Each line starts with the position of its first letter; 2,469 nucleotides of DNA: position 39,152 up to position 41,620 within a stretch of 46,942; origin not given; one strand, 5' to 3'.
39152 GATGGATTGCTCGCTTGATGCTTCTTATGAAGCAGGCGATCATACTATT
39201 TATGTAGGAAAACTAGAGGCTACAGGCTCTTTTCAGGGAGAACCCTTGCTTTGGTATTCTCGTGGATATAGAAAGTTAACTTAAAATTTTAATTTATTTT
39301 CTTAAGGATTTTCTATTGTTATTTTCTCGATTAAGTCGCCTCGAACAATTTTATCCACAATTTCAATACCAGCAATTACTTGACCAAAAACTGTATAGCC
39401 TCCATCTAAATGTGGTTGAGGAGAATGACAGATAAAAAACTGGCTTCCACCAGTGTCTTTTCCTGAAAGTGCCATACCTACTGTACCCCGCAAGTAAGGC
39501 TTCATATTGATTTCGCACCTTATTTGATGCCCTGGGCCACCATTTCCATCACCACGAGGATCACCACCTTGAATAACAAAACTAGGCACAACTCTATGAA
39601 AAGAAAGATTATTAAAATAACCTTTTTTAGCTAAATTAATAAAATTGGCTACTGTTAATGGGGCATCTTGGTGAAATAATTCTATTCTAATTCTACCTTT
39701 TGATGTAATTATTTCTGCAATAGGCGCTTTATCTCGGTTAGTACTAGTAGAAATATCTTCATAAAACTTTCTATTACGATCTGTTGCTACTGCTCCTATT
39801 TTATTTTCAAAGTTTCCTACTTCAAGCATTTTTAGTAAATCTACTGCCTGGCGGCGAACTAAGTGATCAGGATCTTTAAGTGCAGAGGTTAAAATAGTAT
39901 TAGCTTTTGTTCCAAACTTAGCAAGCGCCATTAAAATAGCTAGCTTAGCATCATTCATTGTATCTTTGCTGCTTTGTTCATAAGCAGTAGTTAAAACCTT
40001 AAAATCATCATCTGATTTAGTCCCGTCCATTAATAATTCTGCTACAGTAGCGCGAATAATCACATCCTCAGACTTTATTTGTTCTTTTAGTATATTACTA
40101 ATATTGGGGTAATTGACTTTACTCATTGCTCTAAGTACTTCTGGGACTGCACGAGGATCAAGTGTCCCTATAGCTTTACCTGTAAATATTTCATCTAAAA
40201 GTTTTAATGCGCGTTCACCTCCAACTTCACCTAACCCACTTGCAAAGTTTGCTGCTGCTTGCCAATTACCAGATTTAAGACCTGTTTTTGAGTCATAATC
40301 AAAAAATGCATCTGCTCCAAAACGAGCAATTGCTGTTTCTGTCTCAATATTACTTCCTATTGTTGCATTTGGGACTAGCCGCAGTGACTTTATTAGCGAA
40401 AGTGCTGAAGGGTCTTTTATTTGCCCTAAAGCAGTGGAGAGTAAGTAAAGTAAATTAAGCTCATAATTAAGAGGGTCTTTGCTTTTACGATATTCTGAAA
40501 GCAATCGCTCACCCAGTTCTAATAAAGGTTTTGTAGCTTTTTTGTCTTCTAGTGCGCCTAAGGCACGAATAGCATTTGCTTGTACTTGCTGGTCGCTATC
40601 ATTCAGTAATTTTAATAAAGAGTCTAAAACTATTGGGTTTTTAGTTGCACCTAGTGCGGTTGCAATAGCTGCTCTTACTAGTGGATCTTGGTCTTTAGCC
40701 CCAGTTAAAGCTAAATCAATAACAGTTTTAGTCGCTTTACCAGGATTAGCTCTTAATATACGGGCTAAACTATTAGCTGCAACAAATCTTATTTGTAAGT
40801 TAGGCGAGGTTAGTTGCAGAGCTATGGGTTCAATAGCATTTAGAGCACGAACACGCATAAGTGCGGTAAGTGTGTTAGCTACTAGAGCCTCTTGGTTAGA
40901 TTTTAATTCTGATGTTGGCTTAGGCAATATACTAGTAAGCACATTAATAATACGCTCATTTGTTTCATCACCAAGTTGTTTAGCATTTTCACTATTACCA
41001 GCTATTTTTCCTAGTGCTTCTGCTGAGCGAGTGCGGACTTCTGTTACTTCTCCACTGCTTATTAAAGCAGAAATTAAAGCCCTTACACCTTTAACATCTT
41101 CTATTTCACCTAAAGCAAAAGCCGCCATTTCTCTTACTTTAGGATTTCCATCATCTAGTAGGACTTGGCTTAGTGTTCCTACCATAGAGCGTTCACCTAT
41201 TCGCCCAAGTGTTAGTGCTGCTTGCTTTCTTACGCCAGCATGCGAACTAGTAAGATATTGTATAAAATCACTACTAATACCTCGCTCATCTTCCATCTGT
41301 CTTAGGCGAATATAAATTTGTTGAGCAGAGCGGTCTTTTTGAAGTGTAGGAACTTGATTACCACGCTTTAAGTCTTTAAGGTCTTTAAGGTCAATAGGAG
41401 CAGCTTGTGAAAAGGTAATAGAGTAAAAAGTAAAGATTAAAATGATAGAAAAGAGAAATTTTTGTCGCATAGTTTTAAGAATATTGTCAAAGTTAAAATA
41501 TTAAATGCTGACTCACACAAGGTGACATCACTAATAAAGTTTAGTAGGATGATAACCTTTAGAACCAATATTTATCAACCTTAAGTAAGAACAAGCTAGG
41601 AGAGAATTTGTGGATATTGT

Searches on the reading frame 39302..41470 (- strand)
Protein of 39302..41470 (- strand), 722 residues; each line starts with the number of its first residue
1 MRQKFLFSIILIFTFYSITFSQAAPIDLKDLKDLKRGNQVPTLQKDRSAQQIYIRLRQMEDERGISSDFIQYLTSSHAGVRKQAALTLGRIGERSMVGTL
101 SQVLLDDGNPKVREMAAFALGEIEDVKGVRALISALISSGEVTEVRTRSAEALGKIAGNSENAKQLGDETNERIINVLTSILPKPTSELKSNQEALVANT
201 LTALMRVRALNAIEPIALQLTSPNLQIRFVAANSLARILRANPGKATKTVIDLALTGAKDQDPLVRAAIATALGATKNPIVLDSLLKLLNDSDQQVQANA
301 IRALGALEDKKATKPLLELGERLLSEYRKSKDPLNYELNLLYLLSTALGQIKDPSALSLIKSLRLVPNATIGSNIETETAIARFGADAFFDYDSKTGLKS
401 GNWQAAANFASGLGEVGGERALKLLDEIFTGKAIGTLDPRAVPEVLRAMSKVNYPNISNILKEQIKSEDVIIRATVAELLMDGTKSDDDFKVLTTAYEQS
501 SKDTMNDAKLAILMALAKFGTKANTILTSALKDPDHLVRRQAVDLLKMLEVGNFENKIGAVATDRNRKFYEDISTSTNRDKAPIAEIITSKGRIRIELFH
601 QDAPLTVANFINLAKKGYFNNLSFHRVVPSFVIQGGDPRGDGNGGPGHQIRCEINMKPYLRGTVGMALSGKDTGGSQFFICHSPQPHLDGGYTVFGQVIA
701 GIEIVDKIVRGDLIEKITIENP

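Call 12: search_protein_families(library=pfam, proteins=[window:39302-41470:-])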
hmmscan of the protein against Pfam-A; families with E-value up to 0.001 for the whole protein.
window:39302-41470:- (722 aa): 11 families
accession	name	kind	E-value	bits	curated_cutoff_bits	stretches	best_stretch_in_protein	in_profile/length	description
PF00160.26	Pro_isomerase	-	9.6e-42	143.3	21.7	1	586-713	3-142/159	Cyclophilin type peptidyl-prolyl cis-trans isomerase/CLD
PF13646.12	HEAT_2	-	2.4e-39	133.9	27.7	2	255-319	5-70/88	HEAT repeats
PF02985.28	HEAT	-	1.1e-25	87.7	23.5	0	281-307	1-27/31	HEAT repeat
PF13513.12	HEAT_EZ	-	1.6e-14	54.5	27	0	281-307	29-55/55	HEAT-like repeat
PF12717.13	Cnd1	-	2.7e-13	50.7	26.4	0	73-191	30-136/162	non-SMC mitotic condensation complex subunit 1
PF03130.22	HEAT_PBS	-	3.6e-13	49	20.9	0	112-136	1-25/27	PBS lyase HEAT-like repeat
PF00514.29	Arm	-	1.1e-07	32.1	20.6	0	281-305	13-37/41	Armadillo/beta-catenin-like repeat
PF01602.26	Adaptin_N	-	1.2e-05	24.5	37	0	68-262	118-316/524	Adaptin N terminal region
PF10363.15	RTP1_C1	-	0.00036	21.1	25.9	0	274-338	34-96/112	Required for nuclear transport of RNA pol II C-terminus 1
PF13251.12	DUF4042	-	0.00064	19.9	27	0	97-123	41-67/182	Domain of unknown function (DUF4042)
PF11838.14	ERAP1_C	-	0.00095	19.1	38.2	0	232-319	131-223/318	ERAP1-like C-terminal domain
